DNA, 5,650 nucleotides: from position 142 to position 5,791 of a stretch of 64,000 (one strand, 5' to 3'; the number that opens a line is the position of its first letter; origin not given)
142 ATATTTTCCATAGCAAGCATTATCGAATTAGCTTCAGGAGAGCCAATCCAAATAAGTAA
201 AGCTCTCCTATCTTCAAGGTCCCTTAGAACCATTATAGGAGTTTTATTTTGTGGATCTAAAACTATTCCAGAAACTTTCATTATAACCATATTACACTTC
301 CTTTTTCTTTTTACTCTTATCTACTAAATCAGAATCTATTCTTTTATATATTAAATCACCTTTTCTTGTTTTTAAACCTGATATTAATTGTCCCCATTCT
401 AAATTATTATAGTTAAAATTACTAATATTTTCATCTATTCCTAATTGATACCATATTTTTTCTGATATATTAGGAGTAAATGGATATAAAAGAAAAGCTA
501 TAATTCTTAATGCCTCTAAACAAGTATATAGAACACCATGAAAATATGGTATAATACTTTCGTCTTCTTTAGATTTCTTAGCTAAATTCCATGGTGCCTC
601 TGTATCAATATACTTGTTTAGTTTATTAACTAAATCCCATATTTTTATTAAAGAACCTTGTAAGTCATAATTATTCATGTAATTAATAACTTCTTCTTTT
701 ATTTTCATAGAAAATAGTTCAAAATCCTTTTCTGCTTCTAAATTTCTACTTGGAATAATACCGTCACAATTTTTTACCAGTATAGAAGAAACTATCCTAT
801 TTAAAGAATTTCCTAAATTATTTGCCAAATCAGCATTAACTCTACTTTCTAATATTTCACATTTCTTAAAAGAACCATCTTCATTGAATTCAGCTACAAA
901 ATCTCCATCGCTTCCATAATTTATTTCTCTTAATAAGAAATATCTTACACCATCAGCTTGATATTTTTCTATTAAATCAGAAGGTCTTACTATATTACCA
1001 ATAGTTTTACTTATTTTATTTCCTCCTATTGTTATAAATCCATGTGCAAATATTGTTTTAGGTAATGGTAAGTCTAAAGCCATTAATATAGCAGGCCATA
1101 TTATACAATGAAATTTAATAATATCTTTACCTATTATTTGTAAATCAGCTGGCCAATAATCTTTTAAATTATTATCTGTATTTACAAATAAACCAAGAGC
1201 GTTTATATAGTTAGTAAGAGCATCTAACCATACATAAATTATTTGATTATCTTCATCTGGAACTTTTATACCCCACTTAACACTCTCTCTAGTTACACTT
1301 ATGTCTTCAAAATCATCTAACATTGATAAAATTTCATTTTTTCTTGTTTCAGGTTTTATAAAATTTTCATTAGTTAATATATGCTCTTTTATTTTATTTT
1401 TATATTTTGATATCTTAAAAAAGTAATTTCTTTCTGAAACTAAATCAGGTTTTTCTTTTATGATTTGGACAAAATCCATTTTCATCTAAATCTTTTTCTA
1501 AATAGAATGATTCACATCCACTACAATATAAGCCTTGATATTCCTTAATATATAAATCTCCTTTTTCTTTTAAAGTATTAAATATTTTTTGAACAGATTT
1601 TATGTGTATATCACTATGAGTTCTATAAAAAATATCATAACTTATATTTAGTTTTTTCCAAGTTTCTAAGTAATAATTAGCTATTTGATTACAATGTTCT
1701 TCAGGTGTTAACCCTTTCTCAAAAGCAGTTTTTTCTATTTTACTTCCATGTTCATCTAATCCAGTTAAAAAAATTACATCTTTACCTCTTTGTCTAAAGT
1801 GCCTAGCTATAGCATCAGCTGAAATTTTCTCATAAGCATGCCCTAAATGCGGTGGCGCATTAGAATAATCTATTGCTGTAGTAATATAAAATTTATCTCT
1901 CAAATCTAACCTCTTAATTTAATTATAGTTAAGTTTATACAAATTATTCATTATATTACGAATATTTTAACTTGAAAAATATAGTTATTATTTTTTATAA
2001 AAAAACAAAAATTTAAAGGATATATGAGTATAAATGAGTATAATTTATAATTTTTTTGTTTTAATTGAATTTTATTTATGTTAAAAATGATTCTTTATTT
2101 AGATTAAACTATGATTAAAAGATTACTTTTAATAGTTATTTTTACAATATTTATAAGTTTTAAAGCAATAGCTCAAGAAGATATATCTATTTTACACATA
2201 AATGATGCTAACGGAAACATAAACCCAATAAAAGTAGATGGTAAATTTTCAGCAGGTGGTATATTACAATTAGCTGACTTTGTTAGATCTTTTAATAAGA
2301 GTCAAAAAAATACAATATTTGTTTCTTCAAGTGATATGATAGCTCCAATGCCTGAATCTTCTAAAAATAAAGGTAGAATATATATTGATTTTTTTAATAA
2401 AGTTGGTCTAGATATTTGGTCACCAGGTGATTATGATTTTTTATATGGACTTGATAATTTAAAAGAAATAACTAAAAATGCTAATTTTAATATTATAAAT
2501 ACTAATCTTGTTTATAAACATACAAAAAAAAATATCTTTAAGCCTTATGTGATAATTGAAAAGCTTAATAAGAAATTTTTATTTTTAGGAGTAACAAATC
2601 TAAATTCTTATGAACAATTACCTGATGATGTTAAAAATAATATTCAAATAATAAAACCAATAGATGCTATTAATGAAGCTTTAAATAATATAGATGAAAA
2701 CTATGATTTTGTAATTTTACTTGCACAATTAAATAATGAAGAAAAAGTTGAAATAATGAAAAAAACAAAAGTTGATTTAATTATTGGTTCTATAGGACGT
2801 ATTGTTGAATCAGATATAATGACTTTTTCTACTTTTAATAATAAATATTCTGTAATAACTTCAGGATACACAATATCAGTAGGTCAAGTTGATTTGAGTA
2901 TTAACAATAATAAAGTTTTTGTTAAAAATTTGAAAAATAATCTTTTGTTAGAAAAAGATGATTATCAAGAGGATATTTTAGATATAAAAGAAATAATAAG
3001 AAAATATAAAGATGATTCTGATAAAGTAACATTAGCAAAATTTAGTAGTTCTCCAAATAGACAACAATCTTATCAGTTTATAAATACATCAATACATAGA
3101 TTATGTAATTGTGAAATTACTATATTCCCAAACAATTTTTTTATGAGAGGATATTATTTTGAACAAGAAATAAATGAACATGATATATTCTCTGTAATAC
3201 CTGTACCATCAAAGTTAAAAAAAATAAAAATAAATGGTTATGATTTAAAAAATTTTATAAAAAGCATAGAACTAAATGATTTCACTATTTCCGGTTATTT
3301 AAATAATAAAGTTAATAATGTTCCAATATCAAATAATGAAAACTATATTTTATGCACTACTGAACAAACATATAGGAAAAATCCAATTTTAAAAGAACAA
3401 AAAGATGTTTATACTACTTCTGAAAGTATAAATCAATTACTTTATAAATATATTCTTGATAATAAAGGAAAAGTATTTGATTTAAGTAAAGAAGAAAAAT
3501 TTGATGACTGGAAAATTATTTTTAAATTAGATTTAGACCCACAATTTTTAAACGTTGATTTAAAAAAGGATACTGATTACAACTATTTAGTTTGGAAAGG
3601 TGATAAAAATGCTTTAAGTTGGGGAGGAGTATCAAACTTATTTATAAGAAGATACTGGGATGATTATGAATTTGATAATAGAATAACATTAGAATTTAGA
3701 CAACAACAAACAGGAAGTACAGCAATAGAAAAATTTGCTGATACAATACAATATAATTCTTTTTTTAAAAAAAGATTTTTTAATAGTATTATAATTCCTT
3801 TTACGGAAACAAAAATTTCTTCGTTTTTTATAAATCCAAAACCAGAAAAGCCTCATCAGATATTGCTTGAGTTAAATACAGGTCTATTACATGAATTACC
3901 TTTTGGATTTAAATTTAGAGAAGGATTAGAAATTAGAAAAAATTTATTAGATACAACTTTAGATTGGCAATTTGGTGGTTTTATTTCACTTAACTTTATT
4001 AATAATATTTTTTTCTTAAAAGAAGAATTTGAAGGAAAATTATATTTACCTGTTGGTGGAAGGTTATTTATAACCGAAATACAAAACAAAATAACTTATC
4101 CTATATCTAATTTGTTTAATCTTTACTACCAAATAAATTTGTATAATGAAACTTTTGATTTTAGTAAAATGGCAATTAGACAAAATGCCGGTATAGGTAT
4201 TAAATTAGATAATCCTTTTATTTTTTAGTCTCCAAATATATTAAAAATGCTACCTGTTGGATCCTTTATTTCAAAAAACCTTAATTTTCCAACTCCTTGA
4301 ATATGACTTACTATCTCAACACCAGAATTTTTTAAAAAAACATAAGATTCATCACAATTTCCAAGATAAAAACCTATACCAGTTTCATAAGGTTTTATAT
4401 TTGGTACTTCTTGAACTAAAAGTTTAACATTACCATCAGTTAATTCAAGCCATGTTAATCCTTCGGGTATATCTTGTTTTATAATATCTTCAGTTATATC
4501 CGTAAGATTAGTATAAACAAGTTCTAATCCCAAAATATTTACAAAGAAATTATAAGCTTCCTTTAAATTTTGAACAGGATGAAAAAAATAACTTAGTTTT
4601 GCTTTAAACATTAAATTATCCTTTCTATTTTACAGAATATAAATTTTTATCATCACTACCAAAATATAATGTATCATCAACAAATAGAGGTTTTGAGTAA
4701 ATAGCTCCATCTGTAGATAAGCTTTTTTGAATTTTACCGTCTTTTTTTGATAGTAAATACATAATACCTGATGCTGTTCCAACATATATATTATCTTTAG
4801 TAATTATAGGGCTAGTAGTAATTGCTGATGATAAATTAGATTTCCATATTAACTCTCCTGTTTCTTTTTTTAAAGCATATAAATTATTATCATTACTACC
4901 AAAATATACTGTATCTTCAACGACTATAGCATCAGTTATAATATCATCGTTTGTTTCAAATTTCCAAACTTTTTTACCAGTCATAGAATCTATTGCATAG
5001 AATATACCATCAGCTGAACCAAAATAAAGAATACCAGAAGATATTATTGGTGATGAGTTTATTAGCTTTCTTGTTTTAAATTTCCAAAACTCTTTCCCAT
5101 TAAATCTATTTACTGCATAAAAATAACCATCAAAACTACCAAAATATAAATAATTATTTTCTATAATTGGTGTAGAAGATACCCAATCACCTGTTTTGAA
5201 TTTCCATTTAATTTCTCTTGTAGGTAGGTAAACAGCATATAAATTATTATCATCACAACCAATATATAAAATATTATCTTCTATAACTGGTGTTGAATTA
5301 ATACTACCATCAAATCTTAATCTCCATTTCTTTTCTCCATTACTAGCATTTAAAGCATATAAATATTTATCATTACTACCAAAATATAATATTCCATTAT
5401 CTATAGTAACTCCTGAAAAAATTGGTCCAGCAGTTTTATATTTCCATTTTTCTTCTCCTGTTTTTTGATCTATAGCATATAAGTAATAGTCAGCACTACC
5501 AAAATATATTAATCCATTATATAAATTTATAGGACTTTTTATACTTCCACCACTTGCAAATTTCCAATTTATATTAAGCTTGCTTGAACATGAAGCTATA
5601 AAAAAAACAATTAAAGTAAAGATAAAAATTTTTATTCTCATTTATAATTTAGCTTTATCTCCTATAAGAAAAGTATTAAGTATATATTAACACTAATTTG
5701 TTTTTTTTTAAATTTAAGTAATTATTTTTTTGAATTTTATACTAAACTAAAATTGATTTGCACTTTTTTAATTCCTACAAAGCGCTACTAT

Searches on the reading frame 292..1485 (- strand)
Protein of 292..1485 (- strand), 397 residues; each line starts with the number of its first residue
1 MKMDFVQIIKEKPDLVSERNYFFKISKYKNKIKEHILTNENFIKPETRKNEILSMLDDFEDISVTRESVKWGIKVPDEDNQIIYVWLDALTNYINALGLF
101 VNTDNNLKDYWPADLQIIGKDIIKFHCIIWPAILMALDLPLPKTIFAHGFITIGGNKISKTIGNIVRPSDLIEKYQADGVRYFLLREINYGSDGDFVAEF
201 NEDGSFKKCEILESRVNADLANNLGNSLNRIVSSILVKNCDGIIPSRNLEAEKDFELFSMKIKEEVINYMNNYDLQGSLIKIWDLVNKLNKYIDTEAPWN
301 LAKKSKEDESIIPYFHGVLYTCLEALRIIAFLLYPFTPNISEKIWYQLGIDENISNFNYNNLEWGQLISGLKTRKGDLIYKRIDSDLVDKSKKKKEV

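Call 63: search_protein_families(library=pfam, proteins=[window:292-1485:-], max_evalue=0.00001)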
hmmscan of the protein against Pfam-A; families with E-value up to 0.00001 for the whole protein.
window:292-1485:- (397 aa): 4 families
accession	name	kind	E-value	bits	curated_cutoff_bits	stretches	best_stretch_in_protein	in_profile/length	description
PF09334.17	tRNA-synt_1g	-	3.1e-57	194.6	20.1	1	7-231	170-390/391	tRNA synthetases class I (M)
PF00133.28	tRNA-synt_1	-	1e-15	57.9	22.7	1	79-193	295-410/414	tRNA synthetases class I (I, L, M and V)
PF08264.19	Anticodon_1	-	3.9e-10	40.2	25.1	1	261-360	10-105/148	Anticodon-binding domain of tRNA ligase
PF01406.26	tRNA-synt_1e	-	8.3e-06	25.8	27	0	141-193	237-288/301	tRNA synthetases class I (C) catalytic domain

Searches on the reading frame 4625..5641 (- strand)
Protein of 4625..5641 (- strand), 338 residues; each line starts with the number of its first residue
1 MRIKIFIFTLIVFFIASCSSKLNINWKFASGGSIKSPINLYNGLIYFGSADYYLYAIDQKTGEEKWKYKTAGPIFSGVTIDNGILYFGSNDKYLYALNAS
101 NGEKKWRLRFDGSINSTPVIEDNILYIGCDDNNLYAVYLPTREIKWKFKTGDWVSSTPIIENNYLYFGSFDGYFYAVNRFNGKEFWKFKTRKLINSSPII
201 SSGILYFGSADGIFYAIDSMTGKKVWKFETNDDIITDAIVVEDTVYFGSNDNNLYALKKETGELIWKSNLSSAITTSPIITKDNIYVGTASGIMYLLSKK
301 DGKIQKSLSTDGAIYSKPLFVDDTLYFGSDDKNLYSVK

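Call 63: search_protein_families(library=pfam, proteins=[window:4625-5641:-], max_evalue=0.00001)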
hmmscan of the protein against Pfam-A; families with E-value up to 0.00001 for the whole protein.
window:4625-5641:- (338 aa): 4 families
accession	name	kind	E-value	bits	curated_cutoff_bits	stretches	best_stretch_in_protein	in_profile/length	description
PF13570.13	Beta-prop_ACSF4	-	3.6e-82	276.8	133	3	162-337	61-241/329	Beta-alanine-activating enzyme, beta-propeller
PF13360.13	PQQ_2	-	2e-39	136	27.6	3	55-149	6-100/233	Outer membrane protein assembly factor BamB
PF01011.28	PQQ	-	9.6e-23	81.1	26.7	0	195-232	50-87/595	Glucose/ethanol/alcohol dehydrogenase, beta-propeller domain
PF24796.1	WDR55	-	6.3e-08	32.4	200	0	183-300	88-209/296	WDR55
